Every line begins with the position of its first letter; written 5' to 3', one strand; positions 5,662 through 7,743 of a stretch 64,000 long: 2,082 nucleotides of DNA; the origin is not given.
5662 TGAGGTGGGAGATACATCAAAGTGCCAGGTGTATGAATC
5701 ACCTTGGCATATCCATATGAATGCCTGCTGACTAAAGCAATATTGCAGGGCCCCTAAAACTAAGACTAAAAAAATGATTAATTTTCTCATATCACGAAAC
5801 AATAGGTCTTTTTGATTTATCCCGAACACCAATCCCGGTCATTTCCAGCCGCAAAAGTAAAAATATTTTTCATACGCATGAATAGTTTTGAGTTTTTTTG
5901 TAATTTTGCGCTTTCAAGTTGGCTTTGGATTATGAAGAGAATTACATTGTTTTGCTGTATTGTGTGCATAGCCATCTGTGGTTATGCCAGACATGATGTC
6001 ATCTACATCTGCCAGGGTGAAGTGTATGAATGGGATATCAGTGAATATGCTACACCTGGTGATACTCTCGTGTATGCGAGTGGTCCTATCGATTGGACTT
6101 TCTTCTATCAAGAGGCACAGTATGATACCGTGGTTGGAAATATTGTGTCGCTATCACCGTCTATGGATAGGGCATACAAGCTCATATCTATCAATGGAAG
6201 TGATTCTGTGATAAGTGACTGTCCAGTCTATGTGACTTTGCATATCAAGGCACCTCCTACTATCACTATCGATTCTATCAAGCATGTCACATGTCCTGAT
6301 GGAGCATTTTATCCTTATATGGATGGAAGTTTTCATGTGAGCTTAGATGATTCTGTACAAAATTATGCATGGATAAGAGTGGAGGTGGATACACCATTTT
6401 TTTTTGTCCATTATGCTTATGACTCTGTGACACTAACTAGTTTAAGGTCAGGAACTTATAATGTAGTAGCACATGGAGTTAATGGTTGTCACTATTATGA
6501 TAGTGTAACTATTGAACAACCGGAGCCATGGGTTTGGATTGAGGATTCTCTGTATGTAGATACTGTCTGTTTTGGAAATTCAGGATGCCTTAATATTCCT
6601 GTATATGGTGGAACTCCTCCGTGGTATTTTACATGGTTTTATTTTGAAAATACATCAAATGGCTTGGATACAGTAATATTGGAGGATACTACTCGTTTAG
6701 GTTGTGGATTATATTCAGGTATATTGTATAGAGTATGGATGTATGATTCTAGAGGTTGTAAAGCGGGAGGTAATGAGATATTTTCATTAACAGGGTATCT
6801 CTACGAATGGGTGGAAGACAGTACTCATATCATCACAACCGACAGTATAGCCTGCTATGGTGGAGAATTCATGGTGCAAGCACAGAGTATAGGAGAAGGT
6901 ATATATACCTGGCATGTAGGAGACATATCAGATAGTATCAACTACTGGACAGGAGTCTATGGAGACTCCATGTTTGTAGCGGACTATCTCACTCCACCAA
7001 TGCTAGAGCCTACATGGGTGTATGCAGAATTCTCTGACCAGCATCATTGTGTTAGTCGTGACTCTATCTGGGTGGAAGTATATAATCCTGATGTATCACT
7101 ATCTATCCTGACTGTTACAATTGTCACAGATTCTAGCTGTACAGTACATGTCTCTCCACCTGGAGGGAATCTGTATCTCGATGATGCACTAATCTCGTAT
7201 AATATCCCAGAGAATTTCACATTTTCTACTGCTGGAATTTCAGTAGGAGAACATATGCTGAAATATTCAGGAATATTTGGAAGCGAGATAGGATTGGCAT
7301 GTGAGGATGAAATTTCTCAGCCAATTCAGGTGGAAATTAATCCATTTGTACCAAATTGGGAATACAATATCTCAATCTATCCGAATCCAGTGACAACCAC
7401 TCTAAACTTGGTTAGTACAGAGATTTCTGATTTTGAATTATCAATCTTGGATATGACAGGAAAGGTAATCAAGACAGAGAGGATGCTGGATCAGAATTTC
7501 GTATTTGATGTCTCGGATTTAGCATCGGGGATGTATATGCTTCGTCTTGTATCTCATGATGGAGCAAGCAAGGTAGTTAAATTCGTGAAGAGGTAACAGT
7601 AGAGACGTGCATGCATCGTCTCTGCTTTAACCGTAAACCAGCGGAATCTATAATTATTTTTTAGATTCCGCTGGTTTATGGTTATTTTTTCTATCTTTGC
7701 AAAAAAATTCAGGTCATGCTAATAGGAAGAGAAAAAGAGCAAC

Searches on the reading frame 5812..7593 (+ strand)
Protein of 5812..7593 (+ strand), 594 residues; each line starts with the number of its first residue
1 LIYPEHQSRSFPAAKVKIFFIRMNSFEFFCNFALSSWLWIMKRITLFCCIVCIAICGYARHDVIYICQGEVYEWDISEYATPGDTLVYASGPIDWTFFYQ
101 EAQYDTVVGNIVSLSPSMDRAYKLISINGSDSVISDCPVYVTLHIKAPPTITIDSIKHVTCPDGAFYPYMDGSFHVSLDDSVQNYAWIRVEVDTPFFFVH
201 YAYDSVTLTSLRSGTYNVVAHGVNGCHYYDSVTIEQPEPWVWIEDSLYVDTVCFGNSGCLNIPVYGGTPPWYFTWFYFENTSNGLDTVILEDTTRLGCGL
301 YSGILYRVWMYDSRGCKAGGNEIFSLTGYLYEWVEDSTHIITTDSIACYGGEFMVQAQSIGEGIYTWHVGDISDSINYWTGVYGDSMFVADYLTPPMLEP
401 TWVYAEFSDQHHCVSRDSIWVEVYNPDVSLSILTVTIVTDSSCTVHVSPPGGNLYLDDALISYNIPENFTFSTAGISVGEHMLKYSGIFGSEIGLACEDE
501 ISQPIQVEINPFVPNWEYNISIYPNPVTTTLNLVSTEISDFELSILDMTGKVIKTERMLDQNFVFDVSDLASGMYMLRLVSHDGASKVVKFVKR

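Call 73: search_protein_families(library=pfam, proteins=[window:5812-7593:+], max_evalue=0.00001)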
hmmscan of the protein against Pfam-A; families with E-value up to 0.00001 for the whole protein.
window:5812-7593:+ (594 aa): 1 family
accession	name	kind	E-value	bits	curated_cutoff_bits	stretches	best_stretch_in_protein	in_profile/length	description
PF18962.6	Por_Secre_tail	-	3e-13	50.3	27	1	522-586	1-69/75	Secretion system C-terminal sorting domain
